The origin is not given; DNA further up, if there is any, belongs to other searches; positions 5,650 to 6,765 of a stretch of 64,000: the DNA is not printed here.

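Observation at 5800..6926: Short radical SAM/SPASM-like enzyme translationally coupled to a Cys/His-rich 104-aa protein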

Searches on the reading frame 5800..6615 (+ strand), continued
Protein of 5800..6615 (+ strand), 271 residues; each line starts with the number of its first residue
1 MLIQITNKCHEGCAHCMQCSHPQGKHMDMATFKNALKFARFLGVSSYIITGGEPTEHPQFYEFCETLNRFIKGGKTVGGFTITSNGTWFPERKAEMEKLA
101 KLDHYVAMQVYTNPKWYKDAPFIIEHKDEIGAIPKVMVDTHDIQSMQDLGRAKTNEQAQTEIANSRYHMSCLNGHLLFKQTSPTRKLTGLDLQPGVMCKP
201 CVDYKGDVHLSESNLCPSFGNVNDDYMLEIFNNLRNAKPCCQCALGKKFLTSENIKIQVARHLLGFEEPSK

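Call 23: find_related_loci(query=A1, collection=viral_contigs, flank=6000)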
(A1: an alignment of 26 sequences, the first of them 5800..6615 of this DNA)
Query A1 (271 aa) in viral_contigs; peptide patterns used: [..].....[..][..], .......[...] (x = any residue, [..] = any of these).
198 stretches matched a pattern; 105 encode a relative of the query (tblastn E <= 1e-3); the best 80 are kept; 78 distinct loci.
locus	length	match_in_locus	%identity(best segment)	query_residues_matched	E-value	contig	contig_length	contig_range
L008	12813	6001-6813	77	1-271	2e-146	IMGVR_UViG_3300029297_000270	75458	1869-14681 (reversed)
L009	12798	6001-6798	60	1-265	3e-107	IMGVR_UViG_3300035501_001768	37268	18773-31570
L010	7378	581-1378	60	1-265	3e-107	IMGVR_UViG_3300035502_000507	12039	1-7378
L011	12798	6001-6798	58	1-265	4e-105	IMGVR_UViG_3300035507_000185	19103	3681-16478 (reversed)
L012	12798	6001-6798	58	1-265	4e-105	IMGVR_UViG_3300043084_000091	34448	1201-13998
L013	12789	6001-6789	57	1-265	5e-103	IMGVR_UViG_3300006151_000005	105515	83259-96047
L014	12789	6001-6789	57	1-265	6e-103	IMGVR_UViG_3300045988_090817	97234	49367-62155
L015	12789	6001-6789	57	1-265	5e-103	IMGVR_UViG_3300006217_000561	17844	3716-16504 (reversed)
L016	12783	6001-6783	57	1-266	5e-98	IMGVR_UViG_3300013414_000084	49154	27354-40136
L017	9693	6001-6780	57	1-265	6e-98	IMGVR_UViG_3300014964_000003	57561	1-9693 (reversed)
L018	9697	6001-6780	57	1-265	9e-98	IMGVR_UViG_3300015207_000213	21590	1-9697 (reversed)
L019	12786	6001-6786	54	1-265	4e-95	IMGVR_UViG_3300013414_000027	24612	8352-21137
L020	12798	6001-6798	60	1-265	3e-107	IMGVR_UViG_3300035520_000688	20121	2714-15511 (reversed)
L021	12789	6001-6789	57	1-265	2e-102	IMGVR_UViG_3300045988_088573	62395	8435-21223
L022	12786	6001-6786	40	1-265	3e-65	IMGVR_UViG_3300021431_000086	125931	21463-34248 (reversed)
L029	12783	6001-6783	42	1-264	3e-62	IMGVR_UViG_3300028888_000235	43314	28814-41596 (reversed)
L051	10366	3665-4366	29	1-249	5e-29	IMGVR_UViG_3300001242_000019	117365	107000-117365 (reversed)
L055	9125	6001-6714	33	1-243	7e-26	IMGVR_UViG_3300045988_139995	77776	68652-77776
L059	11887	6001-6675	30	1-226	4e-23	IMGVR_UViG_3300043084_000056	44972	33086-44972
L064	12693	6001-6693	28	1-249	6e-21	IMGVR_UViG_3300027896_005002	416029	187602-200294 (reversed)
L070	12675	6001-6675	30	1-232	5e-27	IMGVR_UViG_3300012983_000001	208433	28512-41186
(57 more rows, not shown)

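Call 31: search_solved_structures(query=A2, max_evalue=1, show_alignments=3)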
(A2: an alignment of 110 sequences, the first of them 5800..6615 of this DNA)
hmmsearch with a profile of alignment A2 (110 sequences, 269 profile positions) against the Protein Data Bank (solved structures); distinct sequences matched with E-value up to 1: 30.
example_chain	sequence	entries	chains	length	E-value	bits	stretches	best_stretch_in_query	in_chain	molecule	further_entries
8ai1_A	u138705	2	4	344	5.6e-08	35.8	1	3-105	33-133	Putative peptide biosynthesis protein YydG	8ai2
8ai6_A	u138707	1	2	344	5.6e-08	35.8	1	3-105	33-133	Putative peptide biosynthesis protein YydG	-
8ai3_A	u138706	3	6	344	5.6e-08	35.8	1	3-105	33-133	Putative peptide biosynthesis protein YydG | Radical SAM core domain-containing protein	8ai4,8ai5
5wgg_A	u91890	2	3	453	1.4e-06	31.2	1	3-102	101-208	Radical SAM domain protein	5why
8wm2_A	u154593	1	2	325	1.9e-06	30.8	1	6-92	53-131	Fe-S radical SAM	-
9dfu_A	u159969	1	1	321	8.9e-06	28.5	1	5-101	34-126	Radical SAM core domain-containing protein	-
7tol_A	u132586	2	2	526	9.1e-06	28.5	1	3-100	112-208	glycerol dibiphytanyl glycerol tetraether - macrocyclic archaeol synthase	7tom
9dfn_A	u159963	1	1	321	1.2e-05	28.1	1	6-101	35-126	Radical SAM core domain-containing protein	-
7n7h_A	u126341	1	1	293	2.3e-05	27.2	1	5-92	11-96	VIPERIN-LIKE ENZYME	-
6c8v_A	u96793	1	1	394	3.2e-05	26.7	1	2-66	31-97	Coenzyme PQQ synthesis protein E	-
6b4c_A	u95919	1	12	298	9.5e-05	25.2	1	6-95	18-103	Viperin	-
9dgw_A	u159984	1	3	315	0.0001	25.1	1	6-95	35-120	Radical SAM core domain-containing protein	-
9dfw_A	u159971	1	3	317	0.00011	25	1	6-95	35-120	Radical SAM core domain-containing protein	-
7n7i_A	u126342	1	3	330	0.00011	24.9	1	6-94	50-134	Viperin-like enzyme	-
2fb2_A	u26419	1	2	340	0.001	21.8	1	3-90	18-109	Molybdenum cofactor biosynthesis protein A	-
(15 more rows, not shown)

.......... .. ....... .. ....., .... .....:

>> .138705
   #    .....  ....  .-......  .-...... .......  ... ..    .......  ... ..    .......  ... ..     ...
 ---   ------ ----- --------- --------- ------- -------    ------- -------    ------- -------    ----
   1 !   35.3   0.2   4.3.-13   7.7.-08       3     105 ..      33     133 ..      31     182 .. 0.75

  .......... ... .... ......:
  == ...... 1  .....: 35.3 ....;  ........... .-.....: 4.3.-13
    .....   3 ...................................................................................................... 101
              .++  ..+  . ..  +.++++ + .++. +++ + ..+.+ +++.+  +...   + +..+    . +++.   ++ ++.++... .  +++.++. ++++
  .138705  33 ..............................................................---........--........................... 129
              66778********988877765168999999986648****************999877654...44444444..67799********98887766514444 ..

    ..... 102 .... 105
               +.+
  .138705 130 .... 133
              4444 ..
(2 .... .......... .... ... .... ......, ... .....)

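Call 43: predict_structure(alignment_id=A2)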
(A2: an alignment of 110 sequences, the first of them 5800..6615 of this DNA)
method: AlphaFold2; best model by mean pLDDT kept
length: 271 residues; sequences in the alignment: 110
mean_pLDDT: 95.1   pTM: 0.92
mean pLDDT of the five models: 95.1, 95.0, 94.8, 94.6, 94.4
residues with pLDDT >= 90: 249; 70-90: 18; 50-70: 0; < 50: 4
segments of 3 or more residues with pLDDT < 50: 268-271
pLDDT, mean of each block of 10 residues (from residue 1): 98 94 98 98 96 98 99 94 98 99 98 97 98 98 91 95 94 95 93 81 98 96 99 97 96 96 78 33
secondary structure, 60 per line:
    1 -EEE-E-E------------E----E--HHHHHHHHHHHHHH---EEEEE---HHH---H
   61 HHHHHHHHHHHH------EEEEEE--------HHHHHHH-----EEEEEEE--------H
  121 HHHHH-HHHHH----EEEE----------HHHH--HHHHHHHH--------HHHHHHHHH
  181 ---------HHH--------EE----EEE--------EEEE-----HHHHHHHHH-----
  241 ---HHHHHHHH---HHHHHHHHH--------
elements in order: E2-4 H29-42 E46-50 H60-72 E79-84 H93-99 E105-111 H120-125 H127-131 E136-139 H150-153 H156-163 H172-180 E207-209 E218-221 H227-235 H244-251 H255-263

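Call 52: search_protein_families(library=pfam, proteins=[L016:4902-5999:+, L029:4545-5987:+, L059:4907-5989:+, L055:5184-5999:+, L064:5032-5943:+, L022:5164-5973:+, L070:6752-7522:+, L051:4411-6147:+, L001:5807-6379:+, L001:3727-4974:+], max_evalue=0.001)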
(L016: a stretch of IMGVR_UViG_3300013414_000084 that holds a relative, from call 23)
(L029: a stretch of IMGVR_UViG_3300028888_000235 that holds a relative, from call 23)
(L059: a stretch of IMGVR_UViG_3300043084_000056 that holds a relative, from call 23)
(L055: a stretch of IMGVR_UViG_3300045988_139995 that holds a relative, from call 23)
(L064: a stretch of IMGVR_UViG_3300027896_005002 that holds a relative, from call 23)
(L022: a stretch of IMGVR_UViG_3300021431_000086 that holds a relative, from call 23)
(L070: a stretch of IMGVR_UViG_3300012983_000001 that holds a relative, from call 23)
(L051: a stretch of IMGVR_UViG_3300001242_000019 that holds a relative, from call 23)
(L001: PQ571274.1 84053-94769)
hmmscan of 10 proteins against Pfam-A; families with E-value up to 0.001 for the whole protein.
L016:4902-5999:+ (365 aa): 0 families

L029:4545-5987:+ (480 aa): 2 families
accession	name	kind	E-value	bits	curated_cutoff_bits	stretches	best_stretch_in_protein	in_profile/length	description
PF13708.11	DUF4942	-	5.9e-28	98.3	25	1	266-464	2-189/190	Domain of unknown function (DUF4942)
PF01555.25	N6_N4_Mtase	-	0.00048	20.6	26.7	0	13-65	164-215/221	DNA methylase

L059:4907-5989:+ (360 aa): 2 families
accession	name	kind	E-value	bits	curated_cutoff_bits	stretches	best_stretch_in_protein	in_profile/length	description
PF06970.17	RepA_N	-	1.2e-21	76.8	30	1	46-120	2-76/76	Replication initiator protein A (RepA) N-terminus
PF19481.4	DUF6017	-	3.7e-14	53.6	27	1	255-347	40-132/148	Family of unknown function (DUF6017)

L055:5184-5999:+ (271 aa): 0 families

L064:5032-5943:+ (303 aa): 1 family
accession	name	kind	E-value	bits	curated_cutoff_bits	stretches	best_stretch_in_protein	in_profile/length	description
PF12706.13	Lactamase_B_2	-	1e-06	28.9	27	1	78-266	33-200/200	Beta-lactamase superfamily domain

L022:5164-5973:+ (269 aa): 0 families

L070:6752-7522:+ (256 aa): 1 family
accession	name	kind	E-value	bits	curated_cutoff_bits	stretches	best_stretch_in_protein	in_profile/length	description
PF18941.5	DUF5688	-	3e-29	102.9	34.5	1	3-244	77-288/290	Family of unknown function (DUF5688)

L051:4411-6147:+ (578 aa): 4 families
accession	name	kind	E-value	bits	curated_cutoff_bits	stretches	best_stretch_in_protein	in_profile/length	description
PF00004.35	AAA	-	2.7e-19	70.4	21.2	1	380-497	2-128/131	ATPase family associated with various cellular activities (AAA)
PF07728.20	AAA_5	-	8.4e-05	23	22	1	379-408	2-32/139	AAA domain (dynein-related subfamily)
PF24883.2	NPHP3_N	-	0.00012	22.8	24.8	1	371-401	17-47/164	Nephrocystin 3, N-terminal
PF13401.12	AAA_22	-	0.00033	21.4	27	0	376-417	5-48/130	AAA domain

L001:5807-6379:+ (190 aa): 1 family
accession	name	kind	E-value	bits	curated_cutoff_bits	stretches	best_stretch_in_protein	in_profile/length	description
PF20157.4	Maf_flag10_N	-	0.00086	19.3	23.5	0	48-112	89-148/228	Glycosyltransferase Maf N-terminal domain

L001:3727-4974:+ (415 aa): 10 families
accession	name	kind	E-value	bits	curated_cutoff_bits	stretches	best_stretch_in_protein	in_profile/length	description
PF10609.15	ParA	-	1.9e-27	96.7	27.1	1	3-161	5-178/246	NUBPL iron-transfer P-loop NTPase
PF01656.29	CbiA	-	1.6e-15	57.6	25.4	1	4-321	1-91/125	CobQ/CobB/MinD/ParA nucleotide binding domain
PF13614.12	AAA_31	-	2.5e-15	57.3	27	1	1-42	1-42/177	AAA domain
PF02374.21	ArsA_ATPase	-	6.1e-09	36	24.3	1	4-69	3-65/305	Anion-transporting ATPase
PF00142.24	Fer4_NifH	-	2.7e-07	30.8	25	1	5-51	4-49/271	4Fe-4S iron sulfur cluster binding proteins, NifH/frxC family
PF00448.28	SRP54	-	8.3e-06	26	22.7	1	3-101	2-91/196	SRP54-type protein, GTPase domain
PF09140.17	MipZ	-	8.8e-06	25.6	20.7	1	4-107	3-113/262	ATPase MipZ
PF16575.11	CLP1_P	-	0.0001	22.7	26.6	0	9-44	1-36/188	mRNA cleavage and polyadenylation factor CLP1 P-loop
PF07015.17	VirC1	-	0.00015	21.6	24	1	1-60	1-58/231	VirC1 protein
PF13439.12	Glyco_transf_4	-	0.00042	20.8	28.5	1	16-118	5-99/170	Glycosyltransferase Family 4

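Call 59: search_protein_families(library=padloc, proteins=[window:5800-6615:+], max_evalue=0.01)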
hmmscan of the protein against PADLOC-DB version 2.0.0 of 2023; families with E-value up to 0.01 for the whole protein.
window:5800-6615:+ (271 aa): 2 families
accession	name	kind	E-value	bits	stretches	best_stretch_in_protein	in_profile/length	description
PDLC02903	pVip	-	0.0019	15.7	1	3-69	4-67/257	Viperins not associated with kinases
PDLC02904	pVip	-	0.0045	14.5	0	5-66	9-71/262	Viperins associated with kinases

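Call 60: fold_search(model_id=the predicted structure, library=pdb)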
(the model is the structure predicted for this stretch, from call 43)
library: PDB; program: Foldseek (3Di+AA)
matches with E <= 10: 854; with E <= 0.001: 18
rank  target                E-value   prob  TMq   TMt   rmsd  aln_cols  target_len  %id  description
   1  8ai6_A                5.0e-05  1.00  0.46  0.40  11.5       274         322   14  Crystal structure of radical SAM epimerase EpeE D210A mutant from Bacillus subtilis with [4Fe-4S] clusters, S-adenosyl (released 2024-01-10)
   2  8ai4_B                5.6e-05  1.00  0.50  0.44   6.0       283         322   15  Crystal structure of radical SAM epimerase EpeE C223A mutant from Bacillus subtilis with [4Fe-4S] clusters, S-adenosyl (released 2024-01-10)
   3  8ai3_B                6.0e-05  1.00  0.51  0.44   6.5       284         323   15  Crystal structure of radical SAM epimerase EpeE C223A mutant from Bacillus subtilis with [4Fe-4S] clusters and S-adeno (released 2024-01-10)
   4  8ai4_A                6.7e-05  1.00  0.51  0.45   5.9       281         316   15  Crystal structure of radical SAM epimerase EpeE C223A mutant from Bacillus subtilis with [4Fe-4S] clusters, S-adenosyl (released 2024-01-10)
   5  8ai2_B                6.7e-05  1.00  0.52  0.45   6.8       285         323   16  Crystal structure of radical SAM epimerase EpeE from Bacillus subtilis with [4Fe-4S] clusters, S-adenosyl-L-homocystei (released 2024-01-10)
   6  5v1s_A                9.6e-05  1.00  0.49  0.34  11.3       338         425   12  Crystal structure of Streptococcus suis SuiB bound to S-adenosylmethionine (released 2017-08-30)
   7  8ai3_A                1.2e-04  1.00  0.53  0.47   6.6       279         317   15  Crystal structure of radical SAM epimerase EpeE C223A mutant from Bacillus subtilis with [4Fe-4S] clusters and S-adeno (released 2024-01-10)
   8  8ai1_B                1.2e-04  1.00  0.51  0.45   5.9       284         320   15  Crystal structure of radical SAM epimerase EpeE from Bacillus subtilis with [4Fe-4S] clusters and S-adenosyl-L-homocys (released 2024-01-10)
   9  8ai1_A                1.3e-04  1.00  0.55  0.48   5.5       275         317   15  Crystal structure of radical SAM epimerase EpeE from Bacillus subtilis with [4Fe-4S] clusters and S-adenosyl-L-homocys (released 2024-01-10)
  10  8ai6_B                1.4e-04  1.00  0.52  0.45   6.7       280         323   16  Crystal structure of radical SAM epimerase EpeE D210A mutant from Bacillus subtilis with [4Fe-4S] clusters, S-adenosyl (released 2024-01-10)
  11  7wzv_B                2.0e-04  1.00  0.39  0.36   3.3       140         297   20  The structure of a Twitch Radical SAM Dehydrogenase SpeY (released 2022-12-28)
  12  7wzv_A                2.4e-04  1.00  0.44  0.40   7.1       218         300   14  The structure of a Twitch Radical SAM Dehydrogenase SpeY (released 2022-12-28)
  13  5v1t_A                2.8e-04  1.00  0.52  0.34  11.4       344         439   12  Crystal structure of Streptococcus suis SuiB bound to precursor peptide SuiA (released 2017-08-30)
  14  7wzx                  3.2e-04  1.00  0.45  0.41   5.5       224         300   13  The structure of a Twitch Radical SAM Dehydrogenase SpeY (released 2022-12-28)
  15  5v1q_B                4.0e-04  1.00  0.50  0.33  10.1       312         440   13  Crystal structure of Streptococcus suis SuiB (released 2017-08-30)
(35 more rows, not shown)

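Call 61: find_related_loci(query=A2, collection=genome_contigs, flank=5000)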
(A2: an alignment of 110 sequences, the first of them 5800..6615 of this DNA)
Query A2 (271 aa) in genome_contigs; peptide patterns used: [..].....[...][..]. (x = any residue, [..] = any of these).
598 stretches matched a pattern (row limit reached: there are more); 221 encode a relative of the query (tblastn E <= 1e-3); the best 80 are kept; 80 distinct loci.
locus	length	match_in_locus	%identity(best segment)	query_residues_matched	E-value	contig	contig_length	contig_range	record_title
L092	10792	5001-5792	39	1-265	4e-59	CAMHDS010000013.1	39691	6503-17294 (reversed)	MAG: uncultured Fibrobacter sp. isolate SRR11784291_bin.31_metaWRAP_v1.3_MAG genome assembly, contig: ERZ12202683.791, w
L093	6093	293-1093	40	1-268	3e-58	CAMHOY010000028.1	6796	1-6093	MAG: uncultured Bacteroidales bacterium isolate SRR11784285_bin.47_metaWRAP_v1.3_MAG genome assembly, contig: ERZ1220277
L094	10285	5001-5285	88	1-95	1e-55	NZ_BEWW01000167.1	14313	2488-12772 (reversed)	Prevotella sp. MGM2 Contig167, whole genome shotgun sequence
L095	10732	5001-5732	39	1-249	9e-50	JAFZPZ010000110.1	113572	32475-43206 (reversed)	MAG: Bacteroidaceae bacterium isolate RGIG7992 Water_buffalos_Rumen-1__c1030945, whole genome shotgun sequence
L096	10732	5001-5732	37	1-249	3e-48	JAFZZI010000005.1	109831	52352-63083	MAG: Bacteroidaceae bacterium isolate RGIG8235 Water_buffalos_Rumen-5__c894, whole genome shotgun sequence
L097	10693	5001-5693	28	1-254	4e-18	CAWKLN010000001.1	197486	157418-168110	MAG: uncultured delta proteobacterium isolate MFD09779.bin.1.125 genome assembly, contig: contig_12708, whole genome sho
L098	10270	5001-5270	34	3-100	4e-11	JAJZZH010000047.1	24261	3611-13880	MAG: Bacillota bacterium isolate TL2-1.bin18 NODE_1227_length_24261_cov_2.619790, whole genome shotgun sequence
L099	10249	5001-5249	37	1-89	4e-11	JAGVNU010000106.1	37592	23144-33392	MAG: Thermodesulfovibrionia bacterium isolate DeMMO3_26 c_000000059680, whole genome shotgun sequence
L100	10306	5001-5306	30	3-113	6e-11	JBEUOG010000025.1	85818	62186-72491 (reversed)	UNVERIFIED_CONTAM: Paenibacillus sp. PvR008 Ga0496862_25, whole genome shotgun sequence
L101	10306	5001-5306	32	3-113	1e-10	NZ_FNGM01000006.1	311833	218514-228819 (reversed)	Paenibacillus jilunlii strain CGMCC 1.10239, whole genome shotgun sequence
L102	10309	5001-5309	30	1-110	4e-9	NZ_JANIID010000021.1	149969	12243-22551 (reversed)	Streptomyces telluris strain AA8 21, whole genome shotgun sequence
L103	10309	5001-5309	30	1-110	4e-9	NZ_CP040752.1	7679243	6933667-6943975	Streptomyces rectiverticillatus strain B15-08 chromosome, complete genome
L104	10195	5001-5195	35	1-65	8e-9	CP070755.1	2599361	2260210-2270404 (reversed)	MAG: Candidatus Coatesbacteria bacterium isolate bin3 chromosome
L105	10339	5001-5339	28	2-119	1e-8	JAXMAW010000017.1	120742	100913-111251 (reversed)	MAG: Gemmataceae bacterium isolate STL-PLA20 C3.199.fa-17, whole genome shotgun sequence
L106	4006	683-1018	32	2-114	2e-8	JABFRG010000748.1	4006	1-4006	MAG: Polyangiaceae bacterium isolate P-RSF-IL-17 seq_9337, whole genome shotgun sequence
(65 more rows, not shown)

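Call 67: search_protein_families(library=pfam, alignment_id=A2, max_evalue=0.1)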
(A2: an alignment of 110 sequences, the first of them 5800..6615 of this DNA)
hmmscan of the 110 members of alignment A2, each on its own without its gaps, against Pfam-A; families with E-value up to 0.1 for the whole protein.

A. member 1, window:5800-6615:+ (271 aa): 4 families
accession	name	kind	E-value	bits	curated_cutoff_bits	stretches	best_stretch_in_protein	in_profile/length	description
PF04055.27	Radical_SAM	-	1.1e-11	45.6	29.5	1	3-105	1-104/166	Radical SAM superfamily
PF23028.1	YbjQ_3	-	0.0068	17.3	27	1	211-260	39-88/95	C2 domain-containing protein 5, fifth YbjQ-like domain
PF17285.8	PRMT5_TIM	-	0.02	14.6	30.2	1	22-76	61-113/252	PRMT5 TIM barrel domain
PF13353.11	Fer4_12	-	0.047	14.4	22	1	8-103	14-110/137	4Fe-4S single cluster domain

B. families by the number of members that match (of 110 scanned): 31 families (the first 25 are shown)
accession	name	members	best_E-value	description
PF04055.27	Radical_SAM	110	9e-14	Radical SAM superfamily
PF13353.11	Fer4_12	60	5.7e-06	4Fe-4S single cluster domain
PF17285.8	PRMT5_TIM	13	0.0019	PRMT5 TIM barrel domain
PF13186.11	SPASM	7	0.00077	Iron-sulfur cluster-binding domain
PF23028.1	YbjQ_3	5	0.0068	C2 domain-containing protein 5, fifth YbjQ-like domain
PF25325.1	EF-hand_EFHB_C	4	0.01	EFHB C-terminal EF-hand domain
PF12967.12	DUF3855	4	0.018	Domain of Unknown Function with PDB structure (DUF3855)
PF21114.3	DDR1-2_DS-like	2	0.0014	Discoidin domain-containing receptor 1/2, DS-like domain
PF25049.1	OB_HELZ2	2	0.019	3'-5' exoribonuclease HELZ2, OB-fold domain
PF14703.12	PHM7_cyt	2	0.026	Cytosolic domain of 10TM putative phosphate transporter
PF23546.1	Zn_ribbon_TOP3B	2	0.029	DNA topoisomerase 3-beta zinc ribbon domain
PF23733.2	GRXCR1-2_C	1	0.0045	GRXCR1/2, C-terminal domain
PF24463.1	DUF7577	1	0.0061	Domain of unknown function (DUF7577)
PF18832.6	LPD18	1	0.016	Large polyvalent protein-associated domain 18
PF20803.2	PaaX_M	1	0.024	PaaX protein central Cas2-like domain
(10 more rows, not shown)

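Call 69: search_protein_representatives(alignment_id=A2)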
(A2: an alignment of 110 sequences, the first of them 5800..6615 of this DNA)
Query: 110 sequences, 269 profile positions. Proteins with E-value up to 0.001 (for the whole library): 16908; up to 1e-10: 1038; up to 1e-30: 303. The best 150 are listed.
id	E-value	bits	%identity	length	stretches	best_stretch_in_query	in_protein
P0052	3.8e-106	370.8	-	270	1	1-268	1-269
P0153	7.8e-106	369.8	-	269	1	1-267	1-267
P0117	1.5e-104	365.6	-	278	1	1-268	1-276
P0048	1.3e-103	362.5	-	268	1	1-267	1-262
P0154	3.7e-103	361.0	-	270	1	1-268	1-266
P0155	1.3e-102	359.2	-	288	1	1-267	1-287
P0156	9.7e-97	340.0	-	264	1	1-268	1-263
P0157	1.0e-96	339.9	-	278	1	1-267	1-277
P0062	1.8e-95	335.8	-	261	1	1-267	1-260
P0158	1.1e-94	333.2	-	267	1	1-268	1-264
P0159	6.3e-92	324.2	-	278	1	1-267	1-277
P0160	7.3e-91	320.7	-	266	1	1-266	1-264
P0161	3.8e-90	318.4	-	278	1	1-268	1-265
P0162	5.4e-87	308.0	-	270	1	1-268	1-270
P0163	3.0e-85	302.3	-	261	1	1-268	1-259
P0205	1.8e-54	201.4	-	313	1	11-268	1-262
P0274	5.7e-41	157.1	-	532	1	1-248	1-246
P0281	2.7e-40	154.9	-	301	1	1-170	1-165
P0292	2.2e-39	151.9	-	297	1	1-228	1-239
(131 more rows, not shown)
